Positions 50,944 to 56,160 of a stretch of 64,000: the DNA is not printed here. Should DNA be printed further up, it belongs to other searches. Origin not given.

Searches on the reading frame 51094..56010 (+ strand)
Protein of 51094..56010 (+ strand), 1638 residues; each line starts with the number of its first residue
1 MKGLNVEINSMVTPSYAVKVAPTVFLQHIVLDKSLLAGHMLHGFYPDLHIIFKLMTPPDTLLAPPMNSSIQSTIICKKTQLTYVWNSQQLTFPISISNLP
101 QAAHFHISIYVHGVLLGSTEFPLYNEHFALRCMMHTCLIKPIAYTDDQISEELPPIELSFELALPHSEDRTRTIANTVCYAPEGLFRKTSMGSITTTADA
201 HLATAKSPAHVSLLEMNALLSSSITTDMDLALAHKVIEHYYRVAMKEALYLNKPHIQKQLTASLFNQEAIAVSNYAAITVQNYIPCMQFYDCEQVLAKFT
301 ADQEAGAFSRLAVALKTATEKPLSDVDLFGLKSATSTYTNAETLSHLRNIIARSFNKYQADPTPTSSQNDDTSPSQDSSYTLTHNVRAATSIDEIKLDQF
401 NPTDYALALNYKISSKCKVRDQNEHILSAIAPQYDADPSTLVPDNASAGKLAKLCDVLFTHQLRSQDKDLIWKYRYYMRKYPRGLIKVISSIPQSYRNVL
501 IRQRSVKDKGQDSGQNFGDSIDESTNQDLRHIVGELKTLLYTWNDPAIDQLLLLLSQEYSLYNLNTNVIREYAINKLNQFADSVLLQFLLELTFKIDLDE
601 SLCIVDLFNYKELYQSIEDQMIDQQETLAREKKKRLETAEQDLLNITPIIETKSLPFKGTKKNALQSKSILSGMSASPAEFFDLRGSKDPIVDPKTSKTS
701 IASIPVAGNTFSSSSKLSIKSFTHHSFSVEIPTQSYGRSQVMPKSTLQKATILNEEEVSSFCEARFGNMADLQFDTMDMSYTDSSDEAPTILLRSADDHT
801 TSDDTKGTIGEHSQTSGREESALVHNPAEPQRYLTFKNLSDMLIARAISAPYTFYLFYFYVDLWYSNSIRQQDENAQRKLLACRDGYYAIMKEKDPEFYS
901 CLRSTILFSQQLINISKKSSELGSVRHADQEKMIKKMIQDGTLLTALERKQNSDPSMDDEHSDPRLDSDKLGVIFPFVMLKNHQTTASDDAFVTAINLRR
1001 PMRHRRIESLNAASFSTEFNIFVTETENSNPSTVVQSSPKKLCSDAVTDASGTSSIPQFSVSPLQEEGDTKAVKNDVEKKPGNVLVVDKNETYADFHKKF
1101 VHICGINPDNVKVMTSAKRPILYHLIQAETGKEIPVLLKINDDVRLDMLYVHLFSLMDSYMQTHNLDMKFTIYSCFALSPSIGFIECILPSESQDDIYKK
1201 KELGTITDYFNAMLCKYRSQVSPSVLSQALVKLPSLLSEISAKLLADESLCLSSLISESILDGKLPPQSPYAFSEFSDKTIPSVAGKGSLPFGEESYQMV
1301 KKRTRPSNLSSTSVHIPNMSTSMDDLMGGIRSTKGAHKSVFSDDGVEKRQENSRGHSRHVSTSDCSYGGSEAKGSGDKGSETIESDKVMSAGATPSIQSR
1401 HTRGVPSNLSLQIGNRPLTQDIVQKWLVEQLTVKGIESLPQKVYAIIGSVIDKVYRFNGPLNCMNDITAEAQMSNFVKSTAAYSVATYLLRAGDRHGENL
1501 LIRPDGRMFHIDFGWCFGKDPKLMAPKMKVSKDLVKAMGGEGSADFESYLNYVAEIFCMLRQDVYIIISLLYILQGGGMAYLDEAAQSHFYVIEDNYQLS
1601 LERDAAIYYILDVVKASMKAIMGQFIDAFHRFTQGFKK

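Call 37: search_protein_families(library=pfam, proteins=[window:51094-56010:+], max_evalue=0.001)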
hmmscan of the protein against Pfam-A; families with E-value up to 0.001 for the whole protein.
window:51094-56010:+ (1638 aa): 3 families
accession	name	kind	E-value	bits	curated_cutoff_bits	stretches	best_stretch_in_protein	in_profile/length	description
PF00454.33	PI3_PI4_kinase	-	4.4e-34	118.9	27.1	2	1472-1571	126-228/241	Phosphatidylinositol 3- and 4-kinase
PF00613.26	PI3Ka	-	3.4e-09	36.9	31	0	531-593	60-117/185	Phosphoinositide 3-kinase family, accessory domain (PIK domain)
PF00792.30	PI3K_C2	-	4.8e-07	30.3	26.4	1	65-135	21-90/136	Phosphoinositide 3-kinase C2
